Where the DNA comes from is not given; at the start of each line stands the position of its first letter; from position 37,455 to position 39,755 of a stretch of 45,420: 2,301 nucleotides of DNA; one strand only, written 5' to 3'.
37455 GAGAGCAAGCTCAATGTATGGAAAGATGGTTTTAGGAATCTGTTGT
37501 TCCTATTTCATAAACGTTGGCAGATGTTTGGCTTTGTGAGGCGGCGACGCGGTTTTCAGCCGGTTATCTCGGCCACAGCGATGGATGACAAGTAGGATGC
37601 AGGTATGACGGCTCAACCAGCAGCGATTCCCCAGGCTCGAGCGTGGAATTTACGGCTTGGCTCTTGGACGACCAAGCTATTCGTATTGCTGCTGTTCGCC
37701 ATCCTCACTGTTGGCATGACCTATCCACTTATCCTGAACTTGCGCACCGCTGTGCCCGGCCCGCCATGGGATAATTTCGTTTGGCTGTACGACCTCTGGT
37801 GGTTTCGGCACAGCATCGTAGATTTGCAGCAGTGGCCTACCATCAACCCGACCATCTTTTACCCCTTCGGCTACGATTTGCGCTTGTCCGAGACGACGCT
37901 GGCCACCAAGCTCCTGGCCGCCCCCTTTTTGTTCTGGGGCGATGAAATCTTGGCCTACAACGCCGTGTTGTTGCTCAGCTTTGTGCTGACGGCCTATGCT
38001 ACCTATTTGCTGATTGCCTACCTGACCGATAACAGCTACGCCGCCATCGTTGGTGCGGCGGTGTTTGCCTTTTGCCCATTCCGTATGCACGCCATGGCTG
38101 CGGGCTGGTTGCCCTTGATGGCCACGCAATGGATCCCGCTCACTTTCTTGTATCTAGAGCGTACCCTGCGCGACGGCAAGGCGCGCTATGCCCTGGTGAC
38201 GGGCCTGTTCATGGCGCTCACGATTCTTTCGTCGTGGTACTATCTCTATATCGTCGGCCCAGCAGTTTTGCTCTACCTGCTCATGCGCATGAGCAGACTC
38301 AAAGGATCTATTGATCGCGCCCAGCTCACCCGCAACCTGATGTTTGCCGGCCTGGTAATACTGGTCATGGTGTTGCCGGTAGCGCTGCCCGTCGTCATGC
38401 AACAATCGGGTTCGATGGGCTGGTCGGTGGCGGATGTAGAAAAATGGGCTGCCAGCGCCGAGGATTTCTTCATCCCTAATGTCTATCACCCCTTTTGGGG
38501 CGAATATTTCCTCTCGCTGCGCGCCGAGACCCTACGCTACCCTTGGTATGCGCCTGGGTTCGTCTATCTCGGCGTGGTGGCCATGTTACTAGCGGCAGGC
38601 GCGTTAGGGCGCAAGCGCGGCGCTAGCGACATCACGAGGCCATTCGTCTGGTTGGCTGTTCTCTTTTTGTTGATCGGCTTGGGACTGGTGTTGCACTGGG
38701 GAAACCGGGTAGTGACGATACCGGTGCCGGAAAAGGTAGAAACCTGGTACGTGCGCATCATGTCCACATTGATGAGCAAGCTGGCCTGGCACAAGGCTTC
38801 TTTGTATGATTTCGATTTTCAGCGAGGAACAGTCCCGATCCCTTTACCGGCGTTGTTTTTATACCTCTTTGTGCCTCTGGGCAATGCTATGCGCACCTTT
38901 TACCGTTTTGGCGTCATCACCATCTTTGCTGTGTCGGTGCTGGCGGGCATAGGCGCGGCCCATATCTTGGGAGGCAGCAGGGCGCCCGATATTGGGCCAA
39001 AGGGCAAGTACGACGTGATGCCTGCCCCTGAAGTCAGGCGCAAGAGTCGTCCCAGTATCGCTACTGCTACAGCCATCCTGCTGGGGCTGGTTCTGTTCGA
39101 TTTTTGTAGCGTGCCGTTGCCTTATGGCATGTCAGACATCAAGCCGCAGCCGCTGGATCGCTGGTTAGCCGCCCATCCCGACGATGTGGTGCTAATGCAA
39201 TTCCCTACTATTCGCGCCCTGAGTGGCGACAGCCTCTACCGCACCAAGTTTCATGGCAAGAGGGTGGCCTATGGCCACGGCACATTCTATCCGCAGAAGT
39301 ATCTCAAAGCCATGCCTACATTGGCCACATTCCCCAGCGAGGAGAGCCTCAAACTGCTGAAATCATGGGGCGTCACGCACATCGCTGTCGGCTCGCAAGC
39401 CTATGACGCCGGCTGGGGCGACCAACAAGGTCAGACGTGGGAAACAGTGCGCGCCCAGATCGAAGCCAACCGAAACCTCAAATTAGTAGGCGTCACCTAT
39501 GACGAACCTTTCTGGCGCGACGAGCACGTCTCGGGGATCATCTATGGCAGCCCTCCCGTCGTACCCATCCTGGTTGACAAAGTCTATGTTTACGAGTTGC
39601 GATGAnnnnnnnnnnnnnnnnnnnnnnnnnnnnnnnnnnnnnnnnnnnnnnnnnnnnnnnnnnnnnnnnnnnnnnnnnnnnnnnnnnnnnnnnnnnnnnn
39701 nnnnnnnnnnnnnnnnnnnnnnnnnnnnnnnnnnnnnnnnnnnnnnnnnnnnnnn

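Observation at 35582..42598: Self-contained, compositionally different cassette: promoter, rSAM/SPASM, GT2, GT-C, and a translationally coupled secreted DNRLRE/PT-linker esterase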

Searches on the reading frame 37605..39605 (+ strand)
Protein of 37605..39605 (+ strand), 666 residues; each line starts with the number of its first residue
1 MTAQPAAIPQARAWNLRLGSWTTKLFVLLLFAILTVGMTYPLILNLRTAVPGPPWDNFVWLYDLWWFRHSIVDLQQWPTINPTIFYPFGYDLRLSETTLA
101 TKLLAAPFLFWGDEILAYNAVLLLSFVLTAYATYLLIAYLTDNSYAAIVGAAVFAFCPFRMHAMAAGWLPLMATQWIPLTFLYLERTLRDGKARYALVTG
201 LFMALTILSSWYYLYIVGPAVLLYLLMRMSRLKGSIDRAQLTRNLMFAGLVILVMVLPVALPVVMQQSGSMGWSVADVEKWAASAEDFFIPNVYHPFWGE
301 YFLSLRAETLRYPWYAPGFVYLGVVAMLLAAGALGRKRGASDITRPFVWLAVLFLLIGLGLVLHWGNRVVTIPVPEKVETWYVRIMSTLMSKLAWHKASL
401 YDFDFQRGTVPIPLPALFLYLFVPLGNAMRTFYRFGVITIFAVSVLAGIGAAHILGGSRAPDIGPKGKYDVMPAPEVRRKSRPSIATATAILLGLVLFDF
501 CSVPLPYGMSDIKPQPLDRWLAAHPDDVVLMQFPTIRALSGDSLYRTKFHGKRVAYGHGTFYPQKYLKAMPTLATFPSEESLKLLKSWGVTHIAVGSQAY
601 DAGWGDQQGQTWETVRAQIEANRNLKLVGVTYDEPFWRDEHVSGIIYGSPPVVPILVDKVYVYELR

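Call 5: search_protein_families(library=pfam, proteins=[window:37605-39605:+], max_evalue=0.01)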
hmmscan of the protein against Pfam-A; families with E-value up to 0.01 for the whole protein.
window:37605-39605:+ (666 aa): 1 family
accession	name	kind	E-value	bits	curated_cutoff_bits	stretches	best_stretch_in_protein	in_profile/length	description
PF10131.15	PTPS_related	-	1e-06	27.9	26.4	1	108-365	17-249/621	6-pyruvoyl-tetrahydropterin synthase related domain; membrane protein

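Call 10: find_homologous_proteins(query=window:37605-39602:+)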
Query window:37605-39602:+ (666 aa): 105 proteins with E <= 0.001 among 8000 candidates.
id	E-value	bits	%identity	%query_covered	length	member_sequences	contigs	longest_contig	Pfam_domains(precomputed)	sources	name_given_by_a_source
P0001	0.0e+0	1517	100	100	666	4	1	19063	PF19830.5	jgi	-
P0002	0.0e+0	1425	93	100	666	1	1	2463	PF19830.5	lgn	-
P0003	0.0e+0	1046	68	100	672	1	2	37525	PF10131.16,PF19830.5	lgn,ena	-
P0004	2.4e-296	1003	67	98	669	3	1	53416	PF19830.5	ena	-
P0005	1.6e-290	984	65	98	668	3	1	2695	PF10131.16,PF19830.5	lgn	-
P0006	9.2e-290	981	67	98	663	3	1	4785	-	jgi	jgi:hypothetical protein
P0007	1.1e-287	974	65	99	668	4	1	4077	PF19830.5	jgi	-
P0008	5.4e-286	969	64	98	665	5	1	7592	PF19830.5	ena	-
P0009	1.1e-278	945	64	98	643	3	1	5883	PF19830.5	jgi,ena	-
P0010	4.2e-275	933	63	98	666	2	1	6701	PF19830.5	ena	-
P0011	4.0e-274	930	62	99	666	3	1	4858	PF19830.5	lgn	-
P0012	4.5e-273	926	61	100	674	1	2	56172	-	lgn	-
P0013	6.6e-273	926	62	98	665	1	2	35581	-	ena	-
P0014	2.9e-272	923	64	98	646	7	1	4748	PF19830.5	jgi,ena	-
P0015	7.0e-271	919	62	100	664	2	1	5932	PF19830.5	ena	-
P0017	2.2e-269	914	60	99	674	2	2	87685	PF10131.16,PF19830.5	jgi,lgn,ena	-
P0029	5.1e-257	873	60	97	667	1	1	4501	PF10131.16,PF09586.17,PF19830.5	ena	-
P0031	9.7e-253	859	59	98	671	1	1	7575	PF10131.16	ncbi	-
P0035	3.3e-245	834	57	99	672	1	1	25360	PF10131.16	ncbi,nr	ncbi:MAG: hypothetical protein U9R48_01895 [Chloroflexota bacterium]|nr:hypothetical protein [Chloro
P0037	4.6e-243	827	56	99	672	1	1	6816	PF10131.16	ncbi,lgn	ncbi:MAG: 6-pyruvoyl-tetrahydropterin synthase-related protein [Anaerolineales bacterium]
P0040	1.2e-207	710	52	97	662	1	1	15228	PF09586.17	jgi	-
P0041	6.8e-206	704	50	98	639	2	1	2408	PF09586.17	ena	-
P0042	2.3e-205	702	50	97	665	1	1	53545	PF09586.17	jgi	-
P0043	3.5e-202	692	51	97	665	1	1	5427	PF09586.17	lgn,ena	-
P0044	2.9e-201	689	50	98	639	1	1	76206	PF09586.17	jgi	-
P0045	6.8e-201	688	50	99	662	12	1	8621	PF10131.16,PF09586.17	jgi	-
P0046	5.1e-199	681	49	99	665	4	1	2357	PF10131.16,PF09586.17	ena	-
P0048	4.2e-196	672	51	96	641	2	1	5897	PF09586.17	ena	-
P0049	1.3e-193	663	48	97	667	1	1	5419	PF09586.17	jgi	jgi:hypothetical protein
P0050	3.9e-193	662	50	97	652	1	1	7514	PF10131.16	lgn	-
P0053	3.2e-179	616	49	91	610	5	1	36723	PF10131.16,PF09586.17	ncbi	ncbi:MAG: YfhO family protein [Chloroflexota bacterium]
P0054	1.6e-177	610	48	96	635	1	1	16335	PF10131.16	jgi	jgi:hypothetical protein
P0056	2.2e-176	607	48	96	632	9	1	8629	PF09586.17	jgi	-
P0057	1.0e-175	604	46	95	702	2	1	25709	PF09586.17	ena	-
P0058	2.1e-175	603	46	94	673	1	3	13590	PF09586.17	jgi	jgi:hypothetical protein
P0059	2.4e-175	603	46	96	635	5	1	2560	PF10131.16,PF19830.5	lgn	-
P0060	6.3e-174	598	47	98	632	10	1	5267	PF10131.16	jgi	-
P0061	7.1e-174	598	47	94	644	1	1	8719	PF09586.17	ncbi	-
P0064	7.3e-171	588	45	96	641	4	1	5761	PF09586.17,PF19830.5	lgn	-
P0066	4.4e-168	579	46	96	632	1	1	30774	PF09586.17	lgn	-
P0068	4.5e-167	576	46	96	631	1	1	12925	PF09586.17,PF19830.5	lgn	-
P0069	1.3e-166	574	45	98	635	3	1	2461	PF10131.16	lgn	-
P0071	5.8e-165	569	45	98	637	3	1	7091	PF10131.16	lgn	-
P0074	9.9e-162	558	45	96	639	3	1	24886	PF09586.17,PF19830.5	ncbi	-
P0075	8.9e-161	555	44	94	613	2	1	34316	PF10131.16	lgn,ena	-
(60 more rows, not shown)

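Call 11: find_encoding_contigs(protein=P0004, flank=10000, max_places=2)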
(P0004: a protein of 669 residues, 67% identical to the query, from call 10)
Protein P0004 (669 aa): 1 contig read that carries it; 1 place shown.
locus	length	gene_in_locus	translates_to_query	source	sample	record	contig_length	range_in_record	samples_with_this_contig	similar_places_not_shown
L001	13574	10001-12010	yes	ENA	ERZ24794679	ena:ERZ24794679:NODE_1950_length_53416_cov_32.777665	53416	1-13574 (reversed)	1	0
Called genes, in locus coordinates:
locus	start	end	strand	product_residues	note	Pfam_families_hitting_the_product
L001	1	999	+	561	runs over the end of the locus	PF13231:PMT_2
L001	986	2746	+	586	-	PF13231:PMT_2 (weak)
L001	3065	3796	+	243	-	PF02353:CMAS (weak), PF05401:NodS (weak), PF13489:Methyltransf_23, PF08241:Methyltransf_11, PF08242:Methyltransf_12, PF13649:Methyltransf_25, PF13847:Methyltransf_31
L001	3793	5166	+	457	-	PF02310:B12-binding (weak), PF04055:Radical_SAM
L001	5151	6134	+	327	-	PF01073:3Beta_HSD, PF01370:Epimerase, PF02719:Polysacc_synt_2, PF04321:RmlD_sub_bind (weak), PF05368:NmrA, PF13460:NAD_binding_10, PF16363:GDP_Man_Dehyd, PF07993:NAD_binding_4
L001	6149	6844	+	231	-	PF25084:LbH_EIF2B (faint), PF25087:GMPPB_C (faint), PF00132:Hexapep, PF14602:Hexapep_2 (weak)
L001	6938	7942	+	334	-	PF00535:Glycos_transf_2, PF10111:Glyco_tranf_2_2, PF13506:Glyco_transf_21, PF13641:Glyco_tranf_2_3, PF13632:Glyco_trans_2_3 (weak)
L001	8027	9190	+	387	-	PF04055:Radical_SAM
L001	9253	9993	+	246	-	PF00535:Glycos_transf_2, PF13641:Glyco_tranf_2_3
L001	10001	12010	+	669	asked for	PF19830:DUF6311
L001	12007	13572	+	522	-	?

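Call 12: find_encoding_contigs(protein=P0017, flank=10000, max_places=2)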
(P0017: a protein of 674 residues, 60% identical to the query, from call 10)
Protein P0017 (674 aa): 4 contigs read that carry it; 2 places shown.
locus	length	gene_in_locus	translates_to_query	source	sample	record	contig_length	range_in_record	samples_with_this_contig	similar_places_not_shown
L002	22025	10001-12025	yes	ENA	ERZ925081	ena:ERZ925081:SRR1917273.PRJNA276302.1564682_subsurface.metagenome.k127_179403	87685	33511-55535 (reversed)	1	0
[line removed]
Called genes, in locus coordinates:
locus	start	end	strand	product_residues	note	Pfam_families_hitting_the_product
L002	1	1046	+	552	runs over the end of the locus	PF13231:PMT_2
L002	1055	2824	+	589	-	-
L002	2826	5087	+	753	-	PF04055:Radical_SAM, PF07021:MetW (weak), PF13489:Methyltransf_23, PF08241:Methyltransf_11, PF08242:Methyltransf_12, PF13649:Methyltransf_25, PF13847:Methyltransf_31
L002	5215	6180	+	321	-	PF01073:3Beta_HSD, PF01370:Epimerase, PF02719:Polysacc_synt_2, PF04321:RmlD_sub_bind, PF05368:NmrA, PF13460:NAD_binding_10, PF16363:GDP_Man_Dehyd, PF07993:NAD_binding_4, +1 more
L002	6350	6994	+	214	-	PF00132:Hexapep, PF14602:Hexapep_2 (weak)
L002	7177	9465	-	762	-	-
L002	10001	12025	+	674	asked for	PF19830:DUF6311, PF10131:PTPS_related (weak)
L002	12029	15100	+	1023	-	PF02129:Peptidase_S15 (faint), PF24517:CBM96, PF00688:TGFb_propeptide (faint), PF00561:Abhydrolase_1 (weak), PF20434:BD-FAE, PF00326:Peptidase_S9, PF24517:CBM96, PF06848:Disaggr_repeat, +1 more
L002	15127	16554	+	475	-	PF02310:B12-binding, PF04055:Radical_SAM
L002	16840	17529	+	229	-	PF02353:CMAS (weak), PF05175:MTS (weak), PF13489:Methyltransf_23, PF07021:MetW, PF13649:Methyltransf_25, PF13847:Methyltransf_31, PF08241:Methyltransf_11, PF08242:Methyltransf_12, +2 more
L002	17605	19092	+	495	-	PF01943:Polysacc_synt, PF13440:Polysacc_synt_3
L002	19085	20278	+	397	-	PF00534:Glycos_transf_1, PF13692:Glyco_trans_1_4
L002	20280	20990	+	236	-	PF00535:Glycos_transf_2, PF13641:Glyco_tranf_2_3 (weak)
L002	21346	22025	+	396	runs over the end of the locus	PF00534:Glycos_transf_1, PF13692:Glyco_trans_1_4, PF13524:Glyco_trans_1_2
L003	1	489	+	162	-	?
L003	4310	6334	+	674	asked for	PF19830:DUF6311, PF10131:PTPS_related (weak)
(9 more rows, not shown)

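Call 13: find_encoding_contigs(protein=P0044, flank=10000, max_places=2)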
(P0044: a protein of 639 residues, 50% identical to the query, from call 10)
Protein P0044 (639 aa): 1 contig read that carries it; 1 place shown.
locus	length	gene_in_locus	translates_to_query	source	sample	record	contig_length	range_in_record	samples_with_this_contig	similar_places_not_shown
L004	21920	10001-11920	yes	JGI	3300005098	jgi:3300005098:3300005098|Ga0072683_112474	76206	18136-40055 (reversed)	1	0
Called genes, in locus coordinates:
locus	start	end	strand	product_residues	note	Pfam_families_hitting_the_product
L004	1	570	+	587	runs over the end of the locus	PF13231:PMT_2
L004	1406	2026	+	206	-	PF04055:Radical_SAM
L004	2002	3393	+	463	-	PF09594:GT87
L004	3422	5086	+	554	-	-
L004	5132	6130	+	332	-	PF01073:3Beta_HSD, PF01370:Epimerase, PF02719:Polysacc_synt_2, PF04321:RmlD_sub_bind, PF05368:NmrA, PF13460:NAD_binding_10, PF16363:GDP_Man_Dehyd, PF07993:NAD_binding_4, +1 more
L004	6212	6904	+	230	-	PF25084:LbH_EIF2B (faint), PF25087:GMPPB_C (faint), PF00132:Hexapep, PF14602:Hexapep_2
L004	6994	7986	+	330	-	PF00535:Glycos_transf_2, PF10111:Glyco_tranf_2_2, PF13506:Glyco_transf_21, PF13641:Glyco_tranf_2_3, PF13632:Glyco_trans_2_3 (weak)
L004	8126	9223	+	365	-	PF04055:Radical_SAM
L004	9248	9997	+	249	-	PF00535:Glycos_transf_2, PF13641:Glyco_tranf_2_3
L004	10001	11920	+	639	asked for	PF09586:YfhO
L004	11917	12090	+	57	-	-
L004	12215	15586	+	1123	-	PF24517:CBM96, PF00688:TGFb_propeptide (weak), PF06848:Disaggr_repeat, PF20434:BD-FAE, PF00326:Peptidase_S9, PF00756:Esterase (weak), PF24517:CBM96, PF17210:SdrD_B, +4 more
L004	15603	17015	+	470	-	PF02310:B12-binding, PF04055:Radical_SAM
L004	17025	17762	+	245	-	PF02353:CMAS (weak), PF13489:Methyltransf_23, PF01209:Ubie_methyltran (weak), PF07021:MetW, PF13847:Methyltransf_31, PF08241:Methyltransf_11, PF08242:Methyltransf_12, PF13649:Methyltransf_25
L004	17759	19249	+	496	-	PF01943:Polysacc_synt, PF13440:Polysacc_synt_3, PF01554:MatE (weak)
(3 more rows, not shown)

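Call 15: find_related_loci(query=A1, collection=genome_contigs, flank=10000)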
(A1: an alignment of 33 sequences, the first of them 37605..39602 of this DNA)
Query A1 (666 aa) in genome_contigs; peptide patterns used: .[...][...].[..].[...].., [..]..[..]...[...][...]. (x = any residue, [..] = any of these).
95 stretches matched a pattern; 48 encode a relative of the query (tblastn E <= 1e-3); 48 distinct loci.
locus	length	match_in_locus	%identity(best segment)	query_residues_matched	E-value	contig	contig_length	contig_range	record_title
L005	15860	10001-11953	66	17-666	0e+0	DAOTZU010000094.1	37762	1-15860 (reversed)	MAG TPA_asm: Anaerolineae bacterium isolate H6_558 k131_644245, whole genome shotgun sequence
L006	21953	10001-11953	62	17-665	0e+0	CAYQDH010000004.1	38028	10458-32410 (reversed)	MAG TPA_asm: uncultured Anaerolineales bacterium isolate SRP192927_co7_575 genome assembly, contig: NODE_1593_length_380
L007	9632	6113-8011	64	17-666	0e+0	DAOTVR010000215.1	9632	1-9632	MAG TPA_asm: Anaerolineae bacterium isolate H111_70 k127_1281366, whole genome shotgun sequence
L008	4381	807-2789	62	17-666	0e+0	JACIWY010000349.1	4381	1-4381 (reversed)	MAG: Chloroflexota bacterium isolate MAG-38 Chloroflexota_C3_bin14_Scaffold_349, whole genome shotgun sequence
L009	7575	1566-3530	59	15-666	0e+0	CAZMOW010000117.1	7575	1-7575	MAG TPA_asm: uncultured Anaerolineales bacterium isolate SRP141376_co2_331 genome assembly, contig: NODE_17243_length_75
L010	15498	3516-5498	57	10-666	0e+0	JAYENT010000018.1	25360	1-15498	MAG: Chloroflexota bacterium isolate MAG048 MAG048_18, whole genome shotgun sequence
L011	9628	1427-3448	60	6-666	0e+0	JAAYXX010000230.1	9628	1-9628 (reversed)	MAG: Chloroflexota bacterium isolate AS06rmzACSIP_190 252224_AS06, whole genome shotgun sequence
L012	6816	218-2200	56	10-666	0e+0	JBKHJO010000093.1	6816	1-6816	MAG: Anaerolineales bacterium isolate D4M11_9 NODE_7108_length_6816_cov_22.740719, whole genome shotgun sequence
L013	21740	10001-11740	56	87-666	0e+0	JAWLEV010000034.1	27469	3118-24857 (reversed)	MAG: Anaerolineae bacterium isolate 20BLK6-1.bin.88 NODE_1504_length_27469_cov_16.174753, whole genome shotgun sequence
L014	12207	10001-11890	47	9-665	9e-179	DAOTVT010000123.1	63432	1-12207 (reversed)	MAG TPA_asm: Anaerolineae bacterium isolate H111_75 k127_92992, whole genome shotgun sequence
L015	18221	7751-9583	46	28-665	3e-176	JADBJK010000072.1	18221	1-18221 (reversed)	MAG: Chloroflexota bacterium isolate Tumba.bins.16 NODE_2422_length_18221_cov_123.043, whole genome shotgun sequence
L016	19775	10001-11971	49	10-665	0e+0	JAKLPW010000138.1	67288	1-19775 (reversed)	MAG: Anaerolineae bacterium isolate bin N2.130 k141_155387, whole genome shotgun sequence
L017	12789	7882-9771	46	9-665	7e-175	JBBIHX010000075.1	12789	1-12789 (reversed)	MAG: Caldilineae bacterium isolate BR1S70218_bin_124 NODE_5103_length_12789_cov_12.072169, whole genome shotgun sequence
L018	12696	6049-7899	45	22-665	4e-170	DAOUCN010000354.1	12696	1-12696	MAG TPA_asm: Chloroflexota bacterium isolate H81_825 644669, whole genome shotgun sequence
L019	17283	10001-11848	45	27-665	5e-169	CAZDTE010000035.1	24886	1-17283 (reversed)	MAG TPA_asm: uncultured Ardenticatenales bacterium isolate binchicken_co275_99 genome assembly, contig: NODE_2398_length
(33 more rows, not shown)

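Call 20: search_protein_families(library=ncbifam, proteins=[window:37605-39605:+], max_evalue=0.001)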
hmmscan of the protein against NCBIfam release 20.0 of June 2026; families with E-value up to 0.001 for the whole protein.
window:37605-39605:+ (666 aa): 0 families

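Call 40: predict_structure(alignment_id=A1)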
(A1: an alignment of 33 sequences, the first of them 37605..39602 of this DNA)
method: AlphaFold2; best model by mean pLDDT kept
length: 666 residues; sequences in the alignment: 33
mean_pLDDT: 88.3   pTM: 0.89
mean pLDDT of the five models: 88.3, 87.6, 87.4, 86.1, 85.1
residues with pLDDT >= 90: 451; 70-90: 152; 50-70: 31; < 50: 32
segments of 3 or more residues with pLDDT < 50: 1-9, 462-480
pLDDT, mean of each block of 10 residues (from residue 1): 40 60 92 96 94 91 94 91 94 79 93 95 96 95 92 96 87 94 93 95 95 92 92 75 96 92 65 82 91 92 89 87 97 74 89 96 92 95 94 89 87 93 83 93 97 73 44 41 84 97 89 95 96 94 95 91 89 96 98 97 92 97 96 93 84 87 97
secondary structure, 60 per line:
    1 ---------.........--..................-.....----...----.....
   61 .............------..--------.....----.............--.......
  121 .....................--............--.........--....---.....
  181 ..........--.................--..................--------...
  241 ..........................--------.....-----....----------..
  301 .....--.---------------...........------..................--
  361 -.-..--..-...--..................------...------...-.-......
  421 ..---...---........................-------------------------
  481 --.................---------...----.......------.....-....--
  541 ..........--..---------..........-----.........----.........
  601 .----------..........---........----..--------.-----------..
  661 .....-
elements in order: H10-18 H21-38 H40-44 E49-51 H56-73 H99-111 H114-141 H144-155 H158-166 H169-172 H176-190 H193-209 H212-229 H238-266 H275-279 H285-288 H299-305 H324-334 H341-358 E371-373 H376-393 E409-411 H415-422 H432-455 H483-499 E509-511 H516-522 E529-533 H535-538 H541-550 H564-573 H579-587 E592-596 H597-601 H612-621 E625-632 E659-665

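Call 45: fold_search(model_id=the predicted structure, library=pdb)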
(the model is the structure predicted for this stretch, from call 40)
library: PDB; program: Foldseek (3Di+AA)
matches with E <= 10: 123; with E <= 0.001: 22
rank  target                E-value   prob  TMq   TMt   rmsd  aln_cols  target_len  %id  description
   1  6ezn_F                4.7e-09  1.00  0.51  0.52  12.1       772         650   12  Cryo-EM structure of the yeast oligosaccharyltransferase (OST) complex (released 2018-01-17)
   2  7oci_F                1.5e-08  1.00  0.50  0.52  12.6       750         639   12  Cryo-EM structure of yeast Ost6p containing oligosaccharyltransferase complex (released 2022-02-16)
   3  6c26_A                3.2e-08  1.00  0.50  0.52  14.6       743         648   13  The Cryo-EM structure of a eukaryotic oligosaccharyl transferase complex (released 2018-01-31)
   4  8agc_A                5.5e-08  1.00  0.47  0.45  16.0       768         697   13  Structure of yeast oligosaccharylransferase complex with lipid-linked oligosaccharide and non-acceptor peptide bound (released 2022-12-07)
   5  6w98_A                6.1e-08  1.00  0.52  0.29   7.4       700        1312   12  Single-Particle Cryo-EM Structure of Arabinofuranosyltransferase AftD from Mycobacteria (released 2020-05-13)
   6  9n9j_I                8.2e-08  1.00  0.46  0.44  20.6       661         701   12  Structure of a GRP94 folding intermediate engaged with a CCDC134- and FKBP11-bound secretory translocon (released 2025-11-19)
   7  8b6l_I                2.9e-07  1.00  0.46  0.45  20.6       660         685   13  Subtomogram average of the human Sec61-TRAP-OSTA-translocon (released 2022-12-07)
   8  8age_A                4.1e-07  1.00  0.49  0.51  10.2       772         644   12  Structure of yeast oligosaccharylransferase complex with acceptor peptide bound (released 2022-12-07)
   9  6ftg_5                4.4e-07  1.00  0.45  0.46  16.8       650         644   13  Subtomogram average of OST-containing ribosome-translocon complexes from canine rough microsomal membranes (released 2018-03-21)
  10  8agb_A                5.2e-07  1.00  0.52  0.54  12.5       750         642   12  Structure of yeast oligosaccharylransferase complex with lipid-linked oligosaccharide bound (released 2022-12-07)
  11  8pn9_A                8.1e-07  1.00  0.44  0.45  16.8       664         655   12  Structure of human oligosaccharyltransferase OST-A complex bound to NGI-1 (released 2024-05-08)
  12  7e9s_A                9.2e-07  1.00  0.42  0.34  15.6       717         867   14  Archaeal oligosaccharyltransferase AglB from Archaeoglobus fulgidus in complex with an inhibitory peptide and a dolich (released 2021-09-08)
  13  6s7o_A                1.1e-06  1.00  0.47  0.47  17.1       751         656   11  Cryo-EM structure of human oligosaccharyltransferase complex OST-A (released 2019-12-18)
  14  3wak                  1.8e-06  1.00  0.40  0.32  23.1       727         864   14  Crystal structure of the Archaeoglobus fulgidus oligosaccharyltransferase (O29867_ARCFU) in the apo form (released 2013-10-30)
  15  7zli_A                1.9e-06  1.00  0.48  0.48  12.9       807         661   10  Cryo-EM structure of C-mannosyltransferase CeDPY19, in complex with Dol25-P-Man and bound to CMT2-Fab and anti-Fab nan (released 2023-01-11)
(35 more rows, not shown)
